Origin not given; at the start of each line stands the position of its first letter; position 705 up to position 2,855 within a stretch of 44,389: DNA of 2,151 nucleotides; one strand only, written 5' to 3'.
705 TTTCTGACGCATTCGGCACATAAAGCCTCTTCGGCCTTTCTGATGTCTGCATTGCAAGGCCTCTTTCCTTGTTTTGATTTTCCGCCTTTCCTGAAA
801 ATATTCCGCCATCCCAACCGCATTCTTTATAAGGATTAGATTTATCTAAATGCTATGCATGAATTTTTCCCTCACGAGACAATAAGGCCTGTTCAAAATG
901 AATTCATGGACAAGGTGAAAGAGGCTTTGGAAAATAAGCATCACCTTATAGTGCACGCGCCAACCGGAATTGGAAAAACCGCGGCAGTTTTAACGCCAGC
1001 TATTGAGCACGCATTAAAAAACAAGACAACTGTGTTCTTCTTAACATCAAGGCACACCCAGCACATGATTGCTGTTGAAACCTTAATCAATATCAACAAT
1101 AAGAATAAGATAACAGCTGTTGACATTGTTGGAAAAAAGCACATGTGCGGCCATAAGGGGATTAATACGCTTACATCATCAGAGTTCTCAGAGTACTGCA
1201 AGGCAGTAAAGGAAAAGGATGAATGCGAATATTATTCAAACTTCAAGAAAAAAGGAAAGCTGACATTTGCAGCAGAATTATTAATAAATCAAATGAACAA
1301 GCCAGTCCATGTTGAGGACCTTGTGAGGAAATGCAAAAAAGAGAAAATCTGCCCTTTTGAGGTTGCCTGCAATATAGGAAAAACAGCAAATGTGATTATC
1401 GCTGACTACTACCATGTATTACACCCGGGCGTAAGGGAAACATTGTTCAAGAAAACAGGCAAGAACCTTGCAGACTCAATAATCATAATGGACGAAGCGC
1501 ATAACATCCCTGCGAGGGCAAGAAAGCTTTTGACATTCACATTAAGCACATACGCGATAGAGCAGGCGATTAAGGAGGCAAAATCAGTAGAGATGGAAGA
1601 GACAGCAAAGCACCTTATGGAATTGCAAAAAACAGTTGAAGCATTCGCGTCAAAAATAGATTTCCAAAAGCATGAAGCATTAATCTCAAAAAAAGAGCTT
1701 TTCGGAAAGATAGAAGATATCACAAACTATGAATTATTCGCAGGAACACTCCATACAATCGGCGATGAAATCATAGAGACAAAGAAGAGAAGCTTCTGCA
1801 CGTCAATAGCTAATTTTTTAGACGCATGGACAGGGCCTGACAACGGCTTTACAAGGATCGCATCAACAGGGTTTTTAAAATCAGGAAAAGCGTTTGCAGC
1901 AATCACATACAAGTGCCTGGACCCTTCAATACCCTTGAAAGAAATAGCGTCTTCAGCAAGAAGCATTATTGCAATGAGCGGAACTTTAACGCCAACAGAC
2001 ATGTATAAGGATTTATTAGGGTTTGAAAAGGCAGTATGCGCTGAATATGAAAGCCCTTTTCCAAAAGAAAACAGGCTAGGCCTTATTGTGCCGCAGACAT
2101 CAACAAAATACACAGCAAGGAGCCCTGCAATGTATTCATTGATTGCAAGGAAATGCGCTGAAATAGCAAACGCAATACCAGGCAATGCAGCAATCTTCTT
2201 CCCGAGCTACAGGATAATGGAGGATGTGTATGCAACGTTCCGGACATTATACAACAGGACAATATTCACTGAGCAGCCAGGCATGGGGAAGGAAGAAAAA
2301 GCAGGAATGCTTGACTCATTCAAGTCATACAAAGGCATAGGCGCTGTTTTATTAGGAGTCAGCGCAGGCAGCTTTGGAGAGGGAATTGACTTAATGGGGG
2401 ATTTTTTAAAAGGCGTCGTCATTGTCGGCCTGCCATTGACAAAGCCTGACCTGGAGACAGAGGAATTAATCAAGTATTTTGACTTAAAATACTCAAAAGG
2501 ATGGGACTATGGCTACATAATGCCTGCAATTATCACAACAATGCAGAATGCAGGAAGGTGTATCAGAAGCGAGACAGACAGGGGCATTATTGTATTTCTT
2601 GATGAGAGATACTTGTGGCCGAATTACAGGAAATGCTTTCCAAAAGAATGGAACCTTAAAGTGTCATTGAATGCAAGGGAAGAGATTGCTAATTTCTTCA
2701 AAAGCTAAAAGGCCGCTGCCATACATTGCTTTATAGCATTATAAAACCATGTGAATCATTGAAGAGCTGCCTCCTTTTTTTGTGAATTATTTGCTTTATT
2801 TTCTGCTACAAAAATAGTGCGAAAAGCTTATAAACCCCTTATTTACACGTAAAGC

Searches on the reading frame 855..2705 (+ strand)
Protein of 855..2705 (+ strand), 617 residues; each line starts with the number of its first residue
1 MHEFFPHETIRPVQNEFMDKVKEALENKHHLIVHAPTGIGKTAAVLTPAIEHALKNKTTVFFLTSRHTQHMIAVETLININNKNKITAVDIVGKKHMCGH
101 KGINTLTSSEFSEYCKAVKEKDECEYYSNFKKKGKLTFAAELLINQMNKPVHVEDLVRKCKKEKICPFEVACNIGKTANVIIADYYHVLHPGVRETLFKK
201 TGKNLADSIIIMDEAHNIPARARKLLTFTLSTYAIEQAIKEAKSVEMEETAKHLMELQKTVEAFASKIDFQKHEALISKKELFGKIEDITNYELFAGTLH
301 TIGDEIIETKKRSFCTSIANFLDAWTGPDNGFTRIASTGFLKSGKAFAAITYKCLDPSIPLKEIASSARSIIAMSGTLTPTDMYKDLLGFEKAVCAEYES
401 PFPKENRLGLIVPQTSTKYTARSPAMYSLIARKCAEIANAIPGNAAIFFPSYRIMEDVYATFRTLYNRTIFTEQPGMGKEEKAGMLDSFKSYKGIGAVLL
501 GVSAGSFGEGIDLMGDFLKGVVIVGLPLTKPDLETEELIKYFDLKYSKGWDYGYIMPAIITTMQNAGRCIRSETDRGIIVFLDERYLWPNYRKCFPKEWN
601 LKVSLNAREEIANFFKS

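Call 87: search_protein_families(library=pfam, proteins=[window:855-2705:+], max_evalue=0.00001)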
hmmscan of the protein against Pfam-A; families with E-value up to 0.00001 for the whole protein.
window:855-2705:+ (617 aa): 5 families
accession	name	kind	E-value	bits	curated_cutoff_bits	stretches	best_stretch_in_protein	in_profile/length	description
PF13307.12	Helicase_C_2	-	1.2e-43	149.6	25.3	1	436-600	3-168/170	Helicase C-terminal domain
PF06733.21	DEAD_2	-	1.4e-23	83.8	21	1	69-232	11-169/172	DEAD_2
PF06777.17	HBB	-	1.5e-15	57.8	30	1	312-420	88-189/190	Helical and beta-bridge domain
PF00270.35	DEAD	-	3.4e-09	37.1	26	1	12-83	2-71/167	DEAD/DEAH box helicase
PF04851.21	ResIII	-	4.2e-09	37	22.5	1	9-246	3-157/164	Type III restriction enzyme, res subunit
